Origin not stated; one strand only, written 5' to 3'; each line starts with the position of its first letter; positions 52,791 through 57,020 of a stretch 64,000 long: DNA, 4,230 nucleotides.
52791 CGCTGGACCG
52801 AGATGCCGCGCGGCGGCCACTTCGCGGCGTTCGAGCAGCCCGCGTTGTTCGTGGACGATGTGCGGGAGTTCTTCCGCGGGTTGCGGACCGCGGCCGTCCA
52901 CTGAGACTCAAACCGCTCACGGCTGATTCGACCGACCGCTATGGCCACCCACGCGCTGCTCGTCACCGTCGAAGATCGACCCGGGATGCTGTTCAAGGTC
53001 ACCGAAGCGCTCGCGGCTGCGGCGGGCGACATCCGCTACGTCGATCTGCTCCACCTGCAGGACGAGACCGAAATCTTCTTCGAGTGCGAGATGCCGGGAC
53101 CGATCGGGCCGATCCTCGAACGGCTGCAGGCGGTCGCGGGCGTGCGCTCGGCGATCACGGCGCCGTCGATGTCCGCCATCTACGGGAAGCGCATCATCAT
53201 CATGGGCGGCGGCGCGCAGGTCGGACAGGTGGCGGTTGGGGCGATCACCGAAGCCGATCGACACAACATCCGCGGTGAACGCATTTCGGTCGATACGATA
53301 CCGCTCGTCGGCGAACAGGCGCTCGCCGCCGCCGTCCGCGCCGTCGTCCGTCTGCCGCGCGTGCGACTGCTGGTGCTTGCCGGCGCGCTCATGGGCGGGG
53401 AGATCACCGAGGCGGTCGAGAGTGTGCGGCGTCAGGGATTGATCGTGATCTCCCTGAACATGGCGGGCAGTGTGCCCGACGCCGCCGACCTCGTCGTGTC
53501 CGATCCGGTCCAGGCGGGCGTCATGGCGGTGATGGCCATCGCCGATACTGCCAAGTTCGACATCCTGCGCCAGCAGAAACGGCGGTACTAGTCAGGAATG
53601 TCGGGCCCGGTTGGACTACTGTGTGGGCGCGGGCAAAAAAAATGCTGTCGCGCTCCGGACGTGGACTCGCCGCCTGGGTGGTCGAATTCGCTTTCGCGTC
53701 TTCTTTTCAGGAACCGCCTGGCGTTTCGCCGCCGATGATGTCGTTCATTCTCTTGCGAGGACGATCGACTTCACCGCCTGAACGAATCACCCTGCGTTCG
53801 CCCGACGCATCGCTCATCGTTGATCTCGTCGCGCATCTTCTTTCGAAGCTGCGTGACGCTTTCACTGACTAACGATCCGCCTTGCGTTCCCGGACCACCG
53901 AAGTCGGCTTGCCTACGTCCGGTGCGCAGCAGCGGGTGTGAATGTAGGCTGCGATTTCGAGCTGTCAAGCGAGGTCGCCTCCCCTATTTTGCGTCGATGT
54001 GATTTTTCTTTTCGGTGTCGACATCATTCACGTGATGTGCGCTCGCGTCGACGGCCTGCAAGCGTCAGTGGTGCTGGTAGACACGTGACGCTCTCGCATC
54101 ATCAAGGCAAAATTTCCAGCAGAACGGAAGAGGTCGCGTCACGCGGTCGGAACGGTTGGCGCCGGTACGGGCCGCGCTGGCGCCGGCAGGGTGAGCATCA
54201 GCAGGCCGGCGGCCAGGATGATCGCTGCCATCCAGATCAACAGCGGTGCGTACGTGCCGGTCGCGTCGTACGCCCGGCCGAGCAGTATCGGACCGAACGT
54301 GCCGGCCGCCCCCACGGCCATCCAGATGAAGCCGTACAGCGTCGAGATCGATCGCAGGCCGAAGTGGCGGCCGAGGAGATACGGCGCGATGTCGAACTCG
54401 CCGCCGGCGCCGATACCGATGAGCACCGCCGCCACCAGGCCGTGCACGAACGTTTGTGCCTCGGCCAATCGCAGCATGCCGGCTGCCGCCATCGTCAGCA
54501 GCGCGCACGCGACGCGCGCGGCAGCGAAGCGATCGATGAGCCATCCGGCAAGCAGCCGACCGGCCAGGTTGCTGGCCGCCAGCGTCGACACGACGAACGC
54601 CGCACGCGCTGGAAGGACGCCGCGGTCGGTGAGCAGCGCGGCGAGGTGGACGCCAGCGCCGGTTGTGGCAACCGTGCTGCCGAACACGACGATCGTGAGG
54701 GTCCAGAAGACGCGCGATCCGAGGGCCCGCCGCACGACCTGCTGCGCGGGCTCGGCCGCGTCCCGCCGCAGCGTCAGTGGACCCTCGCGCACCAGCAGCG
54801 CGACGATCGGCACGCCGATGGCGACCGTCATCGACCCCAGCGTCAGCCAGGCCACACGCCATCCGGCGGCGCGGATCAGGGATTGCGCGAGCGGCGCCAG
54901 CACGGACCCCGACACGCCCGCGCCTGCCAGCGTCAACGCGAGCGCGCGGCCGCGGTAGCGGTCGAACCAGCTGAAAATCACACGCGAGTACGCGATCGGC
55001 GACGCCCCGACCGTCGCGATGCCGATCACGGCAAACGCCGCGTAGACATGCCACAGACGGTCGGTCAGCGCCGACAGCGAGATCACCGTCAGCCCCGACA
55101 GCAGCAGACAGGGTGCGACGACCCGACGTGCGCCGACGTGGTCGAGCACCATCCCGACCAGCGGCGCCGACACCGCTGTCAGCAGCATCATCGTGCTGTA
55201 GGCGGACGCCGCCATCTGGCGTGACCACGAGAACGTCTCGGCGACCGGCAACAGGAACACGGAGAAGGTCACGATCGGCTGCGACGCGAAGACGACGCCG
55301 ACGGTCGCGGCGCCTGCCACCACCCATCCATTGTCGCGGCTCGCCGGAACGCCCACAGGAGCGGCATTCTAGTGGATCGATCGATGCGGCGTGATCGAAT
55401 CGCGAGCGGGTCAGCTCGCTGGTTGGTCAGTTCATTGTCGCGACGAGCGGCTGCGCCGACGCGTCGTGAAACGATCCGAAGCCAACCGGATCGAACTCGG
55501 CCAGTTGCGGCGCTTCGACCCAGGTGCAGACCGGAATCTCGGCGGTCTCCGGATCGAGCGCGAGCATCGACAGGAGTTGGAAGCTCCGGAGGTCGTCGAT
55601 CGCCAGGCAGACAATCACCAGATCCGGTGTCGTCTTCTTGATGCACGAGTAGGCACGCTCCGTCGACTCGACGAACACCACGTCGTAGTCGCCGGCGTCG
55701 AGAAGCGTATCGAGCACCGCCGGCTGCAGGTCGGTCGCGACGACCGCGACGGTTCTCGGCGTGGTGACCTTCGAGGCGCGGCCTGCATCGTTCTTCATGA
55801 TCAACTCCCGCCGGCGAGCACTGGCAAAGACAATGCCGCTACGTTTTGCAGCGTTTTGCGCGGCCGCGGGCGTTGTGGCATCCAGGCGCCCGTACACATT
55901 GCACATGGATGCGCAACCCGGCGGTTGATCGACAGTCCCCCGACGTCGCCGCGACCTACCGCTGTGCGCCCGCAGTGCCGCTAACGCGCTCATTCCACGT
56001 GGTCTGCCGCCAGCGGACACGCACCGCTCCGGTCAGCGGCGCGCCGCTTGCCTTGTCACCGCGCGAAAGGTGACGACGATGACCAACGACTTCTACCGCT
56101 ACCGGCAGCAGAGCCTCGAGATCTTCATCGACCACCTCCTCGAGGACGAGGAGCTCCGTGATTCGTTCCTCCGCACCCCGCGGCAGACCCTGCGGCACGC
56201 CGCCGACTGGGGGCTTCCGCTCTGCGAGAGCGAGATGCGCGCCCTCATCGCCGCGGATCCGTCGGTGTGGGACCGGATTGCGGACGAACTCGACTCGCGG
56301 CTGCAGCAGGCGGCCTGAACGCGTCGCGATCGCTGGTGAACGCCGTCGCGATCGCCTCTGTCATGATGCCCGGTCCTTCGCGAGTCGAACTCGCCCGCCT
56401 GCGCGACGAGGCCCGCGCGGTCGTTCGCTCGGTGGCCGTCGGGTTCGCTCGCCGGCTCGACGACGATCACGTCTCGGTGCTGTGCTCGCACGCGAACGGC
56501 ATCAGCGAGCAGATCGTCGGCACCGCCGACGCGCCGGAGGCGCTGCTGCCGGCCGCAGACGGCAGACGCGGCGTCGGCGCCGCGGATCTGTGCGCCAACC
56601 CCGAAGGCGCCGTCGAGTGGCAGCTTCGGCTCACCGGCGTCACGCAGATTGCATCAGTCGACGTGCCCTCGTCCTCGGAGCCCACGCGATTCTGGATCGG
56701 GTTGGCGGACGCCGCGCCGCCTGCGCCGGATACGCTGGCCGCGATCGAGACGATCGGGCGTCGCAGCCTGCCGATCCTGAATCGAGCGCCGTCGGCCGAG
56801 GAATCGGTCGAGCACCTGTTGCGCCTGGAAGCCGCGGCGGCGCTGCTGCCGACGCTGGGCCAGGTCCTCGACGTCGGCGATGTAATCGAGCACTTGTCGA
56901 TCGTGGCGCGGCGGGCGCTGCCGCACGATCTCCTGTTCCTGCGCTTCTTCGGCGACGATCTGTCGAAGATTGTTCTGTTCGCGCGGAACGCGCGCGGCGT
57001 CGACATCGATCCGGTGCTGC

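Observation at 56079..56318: Pair of small paralogous all-helical proteins (second copy 58578-58841), each leading an EBP gene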

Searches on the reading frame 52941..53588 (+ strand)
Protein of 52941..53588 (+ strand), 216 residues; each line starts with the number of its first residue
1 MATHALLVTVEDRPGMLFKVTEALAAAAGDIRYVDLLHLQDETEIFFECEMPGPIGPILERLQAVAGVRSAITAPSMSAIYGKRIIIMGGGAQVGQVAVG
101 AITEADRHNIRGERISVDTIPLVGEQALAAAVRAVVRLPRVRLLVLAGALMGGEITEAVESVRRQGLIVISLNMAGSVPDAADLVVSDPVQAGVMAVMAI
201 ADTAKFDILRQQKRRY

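Call 61: search_protein_families(library=pfam, proteins=[window:52941-53588:+], max_evalue=0.0001)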
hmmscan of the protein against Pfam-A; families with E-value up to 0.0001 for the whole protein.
window:52941-53588:+ (216 aa): 2 families
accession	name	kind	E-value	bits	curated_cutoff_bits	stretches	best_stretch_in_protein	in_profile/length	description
PF18462.6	DUF5612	-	1.7e-69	232.6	25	1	76-214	3-142/143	Domain of unknown function (DUF5612)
PF01842.31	ACT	-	1.1e-07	32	27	1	4-66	1-65/66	ACT domain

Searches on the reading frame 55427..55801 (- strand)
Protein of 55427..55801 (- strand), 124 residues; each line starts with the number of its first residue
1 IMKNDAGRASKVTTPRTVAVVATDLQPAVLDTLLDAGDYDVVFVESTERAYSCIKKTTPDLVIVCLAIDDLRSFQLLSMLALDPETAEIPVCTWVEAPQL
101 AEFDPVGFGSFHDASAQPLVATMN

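Call 61: search_protein_families(library=pfam, proteins=[window:55427-55801:-], max_evalue=0.0001)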
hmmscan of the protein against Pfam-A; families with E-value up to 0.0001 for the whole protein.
window:55427-55801:- (124 aa): 0 families

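Call 81: search_solved_structures(query=window:55427-55801:-, max_evalue=10)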
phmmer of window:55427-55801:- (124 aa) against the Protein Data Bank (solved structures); distinct sequences matched with E-value up to 10: 20.
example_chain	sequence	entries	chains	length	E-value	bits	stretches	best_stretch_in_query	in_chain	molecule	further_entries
3c3m_A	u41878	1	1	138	4.2e-06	30.2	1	21-111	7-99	Response regulator receiver protein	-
1m5t_A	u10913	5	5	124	0.012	19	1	18-93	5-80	cell division response regulator DivK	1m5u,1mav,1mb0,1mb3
7uek_A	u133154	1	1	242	0.025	18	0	26-94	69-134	OT3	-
9dvt_R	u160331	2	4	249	0.049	17.1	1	32-97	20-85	DNA-binding dual master transcriptional regulator RpaA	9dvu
6rh1_C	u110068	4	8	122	0.095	16.1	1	34-93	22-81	Response regulator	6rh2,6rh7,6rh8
2zay_A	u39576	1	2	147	0.11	16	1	32-95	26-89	Response regulator receiver protein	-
3t6k_A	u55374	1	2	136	0.16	15.4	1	15-94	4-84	Response regulator receiver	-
4ja2_A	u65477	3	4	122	0.17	15.3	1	32-93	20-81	Response regulator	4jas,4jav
6azr_B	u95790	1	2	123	0.25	14.8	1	34-93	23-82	Chemotaxis regulator-transmits chemoreceptor signals to flagelllar motor components CheY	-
3dge_C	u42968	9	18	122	0.25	14.8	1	34-93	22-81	Response regulator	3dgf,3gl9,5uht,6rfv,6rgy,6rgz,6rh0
9lbr_A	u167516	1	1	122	0.48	13.9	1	34-93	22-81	Response regulator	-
4nic_A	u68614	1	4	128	0.81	13.1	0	31-68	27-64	DNA-binding transcriptional regulator RstA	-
3cfy_A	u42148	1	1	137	0.83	13.1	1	34-81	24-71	Putative LuxO repressor protein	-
9g85_A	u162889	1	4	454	0.87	13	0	26-92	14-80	Response regulator PleD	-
4qyw_A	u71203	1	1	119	0.9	13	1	31-92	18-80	Chemotaxis protein CheY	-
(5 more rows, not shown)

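Call 82: search_protein_families(library=pfam, proteins=[window:55427-55801:-], max_evalue=5)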
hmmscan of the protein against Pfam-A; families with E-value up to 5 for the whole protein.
window:55427-55801:- (124 aa): 2 families
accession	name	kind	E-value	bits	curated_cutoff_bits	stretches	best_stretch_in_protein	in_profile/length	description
PF20161.5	VpsR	-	0.00075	19.7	23.7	1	11-77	6-69/121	VpsR domain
PF00072.30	Response_reg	-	0.0011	19.5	30.2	1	28-97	12-81/111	Response regulator receiver domain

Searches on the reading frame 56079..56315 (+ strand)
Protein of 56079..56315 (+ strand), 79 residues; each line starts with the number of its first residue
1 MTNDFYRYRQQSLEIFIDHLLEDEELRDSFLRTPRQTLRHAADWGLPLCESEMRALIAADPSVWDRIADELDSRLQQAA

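Call 3: search_protein_families(library=pfam, proteins=[window:56079-56315:+], max_evalue=1)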
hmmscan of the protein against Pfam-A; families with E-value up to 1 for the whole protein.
window:56079-56315:+ (79 aa): 2 families
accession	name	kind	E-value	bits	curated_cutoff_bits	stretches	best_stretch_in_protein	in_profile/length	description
PF18456.6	CmlA_N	-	0.0034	17.2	25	1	3-74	148-217/232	Diiron non-heme beta-hydroxylase N-terminal domain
PF14407.11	Frankia_peptide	-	0.0054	17.4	48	1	13-76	2-62/63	Ribosomally synthesized peptide prototyped by Frankia Franean1_4349.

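Call 4: search_protein_families(library=ncbifam, proteins=[window:56079-56315:+], max_evalue=1)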
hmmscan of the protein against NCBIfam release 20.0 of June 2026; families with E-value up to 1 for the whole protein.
window:56079-56315:+ (79 aa): 2 families
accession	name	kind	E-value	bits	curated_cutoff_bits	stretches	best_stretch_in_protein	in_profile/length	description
NF038399.1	NH_RiPP_Os17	domain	1.2e-08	34.9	40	1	11-76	1-63/63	Os1348 family NHLP clan protein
NF038175.1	IniB_NTERM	domain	0.021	14.8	40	1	16-41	5-30/49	IniB N-terminal domain-containing protein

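Call 28: find_homologous_proteins(query=window:56079-56315:+, max_evalue=0.001)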
Query window:56079-56315:+ (79 aa): 7 proteins with E <= 0.001 among 7 candidates.
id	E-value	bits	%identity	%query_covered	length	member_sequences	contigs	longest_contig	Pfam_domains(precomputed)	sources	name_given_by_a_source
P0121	1.5e-45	170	100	100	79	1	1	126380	-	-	-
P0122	3.8e-36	140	85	100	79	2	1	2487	-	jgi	-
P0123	6.8e-35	136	84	100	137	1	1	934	-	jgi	jgi:hypothetical protein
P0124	1.5e-33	132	84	100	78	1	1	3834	-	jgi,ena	-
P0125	1.7e-30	122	79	92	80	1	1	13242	PF14407.12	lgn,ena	-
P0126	8.0e-29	117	68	100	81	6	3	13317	-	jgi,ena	-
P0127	4.4e-21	92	65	87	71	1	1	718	-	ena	-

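Call 30: find_encoding_contigs(protein=P0121, flank=10000, max_places=3)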
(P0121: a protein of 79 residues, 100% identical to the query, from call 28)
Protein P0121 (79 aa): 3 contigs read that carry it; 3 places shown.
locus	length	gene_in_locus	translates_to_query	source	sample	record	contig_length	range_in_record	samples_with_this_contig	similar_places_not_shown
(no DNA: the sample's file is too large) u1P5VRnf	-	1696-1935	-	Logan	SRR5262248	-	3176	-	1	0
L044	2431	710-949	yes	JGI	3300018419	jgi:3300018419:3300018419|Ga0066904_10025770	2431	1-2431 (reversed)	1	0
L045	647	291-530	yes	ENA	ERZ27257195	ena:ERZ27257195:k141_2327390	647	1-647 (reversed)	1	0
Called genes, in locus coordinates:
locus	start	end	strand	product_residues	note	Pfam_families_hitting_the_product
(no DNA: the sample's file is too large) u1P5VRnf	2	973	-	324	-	?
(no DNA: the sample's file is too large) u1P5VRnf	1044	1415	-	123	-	-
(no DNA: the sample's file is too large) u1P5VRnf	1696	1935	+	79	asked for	-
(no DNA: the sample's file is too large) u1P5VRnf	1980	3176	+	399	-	?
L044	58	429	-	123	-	-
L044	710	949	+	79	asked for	-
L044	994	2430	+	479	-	?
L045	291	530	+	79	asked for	-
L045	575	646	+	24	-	?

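Call 32: find_encoding_contigs(protein=P0126, flank=10000, max_places=3)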
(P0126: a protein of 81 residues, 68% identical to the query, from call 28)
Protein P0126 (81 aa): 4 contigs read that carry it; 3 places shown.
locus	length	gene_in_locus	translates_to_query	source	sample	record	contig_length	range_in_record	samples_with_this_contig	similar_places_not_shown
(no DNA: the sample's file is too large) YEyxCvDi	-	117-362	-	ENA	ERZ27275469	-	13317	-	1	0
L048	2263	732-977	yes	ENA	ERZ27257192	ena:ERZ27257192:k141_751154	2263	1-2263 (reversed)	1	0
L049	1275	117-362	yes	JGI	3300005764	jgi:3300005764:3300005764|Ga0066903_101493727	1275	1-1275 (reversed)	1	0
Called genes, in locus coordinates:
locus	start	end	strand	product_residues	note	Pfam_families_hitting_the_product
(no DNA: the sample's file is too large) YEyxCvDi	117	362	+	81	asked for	-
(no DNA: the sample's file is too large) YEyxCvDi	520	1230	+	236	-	PF02633:Creatininase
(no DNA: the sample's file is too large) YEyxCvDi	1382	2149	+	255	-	PF00106:adh_short, PF08659:KR, PF13561:adh_short_C2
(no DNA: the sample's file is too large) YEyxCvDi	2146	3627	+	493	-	PF00324:AA_permease, PF13520:AA_permease_2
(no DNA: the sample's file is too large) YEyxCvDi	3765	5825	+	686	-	PF04185:Phosphoesterase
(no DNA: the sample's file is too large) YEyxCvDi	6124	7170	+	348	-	-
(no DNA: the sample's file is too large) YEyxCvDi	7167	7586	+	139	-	-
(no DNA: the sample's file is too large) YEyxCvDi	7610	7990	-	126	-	-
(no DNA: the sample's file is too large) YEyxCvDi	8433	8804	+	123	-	PF13622:4HBT_3 (weak), PF03061:4HBT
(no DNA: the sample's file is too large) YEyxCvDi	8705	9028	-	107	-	-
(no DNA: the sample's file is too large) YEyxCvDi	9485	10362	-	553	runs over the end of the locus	PF12704:MacB_PCD, PF02687:FtsX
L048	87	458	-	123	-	-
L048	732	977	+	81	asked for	-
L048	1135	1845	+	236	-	PF02633:Creatininase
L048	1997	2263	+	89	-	?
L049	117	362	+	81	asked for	-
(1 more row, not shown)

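Call 89: predict_structure(alignment_id=A5)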
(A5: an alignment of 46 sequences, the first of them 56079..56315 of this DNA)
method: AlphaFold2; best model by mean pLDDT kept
length: 79 residues; sequences in the alignment: 46
mean_pLDDT: 80.1   pTM: 0.62
mean pLDDT of the five models: 80.1, 75.5, 73.4, 69.1, 64.5
residues with pLDDT >= 90: 0; 70-90: 69; 50-70: 9; < 50: 1
segments of 3 or more residues with pLDDT < 50: none
pLDDT, mean of each block of 10 residues (from residue 1): 57 84 87 85 79 82 84 83
secondary structure, 60 per line:
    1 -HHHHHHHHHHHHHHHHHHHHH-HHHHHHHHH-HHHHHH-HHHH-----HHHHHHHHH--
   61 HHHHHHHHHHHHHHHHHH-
elements in order: H2-22 H24-32 H34-39 H41-44 H50-58 H61-78

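Call 92: fold_search(model_id=the predicted structure, library=pdb)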
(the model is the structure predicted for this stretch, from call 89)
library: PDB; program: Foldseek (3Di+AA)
matches with E <= 10: 28; with E <= 0.001: 0
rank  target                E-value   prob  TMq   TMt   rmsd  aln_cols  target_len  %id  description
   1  6lk7_C                9.0e-01  0.33  0.38  0.41   5.0        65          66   17  crystal structure of Os1348 from Pseudomonas sp. Os17 (released 2020-11-11)
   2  6eri_Az               1.7e+00  0.13  0.31  0.15  13.3        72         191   18  Structure of the chloroplast ribosome with chl-RRF and hibernation-promoting factor (released 2018-04-18)
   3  3m03_A                3.2e+00  0.07  0.27  0.23  11.4        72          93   18  Crystal structure of human Orc6 fragment (released 2011-03-09)
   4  3mvp_B                4.1e+00  0.08  0.31  0.17   8.5        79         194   18  The Crystal Structure of a TetR/AcrR transcriptional regulator from Streptococcus mutans to 1.85A (released 2010-05-12)
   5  4zwt_B                4.6e+00  0.04  0.25  0.17  18.3        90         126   17  Crystal Structure of the Bacteriophage T4 recombination mediator protein UvsY, Lattice Type IV (released 2016-03-02)
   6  9a5g_A                5.2e+00  0.08  0.31  0.15  13.9        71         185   17  Integrative model of RRF-YTWF by crosslinking MS and deep learning (released 2024-09-18)
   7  7ltq_C                5.2e+00  0.02  0.22  0.09  19.8        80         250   22  Crystal Structure of a histidine kinase from Burkholderia ambifaria MC40-6 (released 2021-03-17)
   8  8xyv_A                5.5e+00  0.05  0.28  0.23  12.1        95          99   13  De novo designed protein 0705-5 (released 2024-10-02)
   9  7nhn_0                6.2e+00  0.03  0.24  0.06  18.6        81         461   15  VgaL, an antibiotic resistance ABCF, in complex with 70S ribosome from Listeria monocytogenes (released 2021-05-05)
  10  3m99_C                6.6e+00  0.04  0.30  0.26  13.0        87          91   11  Structure of the Ubp8-Sgf11-Sgf73-Sus1 SAGA DUB module (released 2010-05-05)
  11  6onu_F                7.0e+00  0.06  0.29  0.32   9.4        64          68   17  Complex structure of WhiB1 and region 4 of SigA in P21 space group. (released 2019-11-27)
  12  8rdv_To               7.0e+00  0.04  0.26  0.25  10.0        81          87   12  Cryo-EM structure of P. urativorans 70S ribosome in complex with hibernation factor Balon, mRNA and P-site tRNA (stru (released 2024-02-21)
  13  2kzt_MODEL_1_A        7.0e+00  0.03  0.23  0.15   9.8        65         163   28  Structure of the Tandem MA-3 Region of Pdcd4 (released 2011-03-16)
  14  9div_B                7.4e+00  0.06  0.31  0.20  16.1        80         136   18  The crystal structure of de novo designed ChuA binding protein C8 (released 2025-05-21)
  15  8f4x_0                7.4e+00  0.03  0.27  0.31   9.7        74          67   20  Top-down design of protein architectures with reinforcement learning (released 2023-05-10)
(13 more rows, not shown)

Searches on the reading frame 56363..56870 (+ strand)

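Call 82: search_protein_families(library=pfam, proteins=[window:56363-56870:+], max_evalue=5)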
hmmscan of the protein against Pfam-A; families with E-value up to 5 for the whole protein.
window:56363-56870:+ (169 aa): 1 family
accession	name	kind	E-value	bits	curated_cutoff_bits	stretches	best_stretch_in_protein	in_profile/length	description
PF08768.17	THAP4_heme-bd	-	0.16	12.5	25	1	25-58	60-94/151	THAP4-like, heme-binding beta-barrel domain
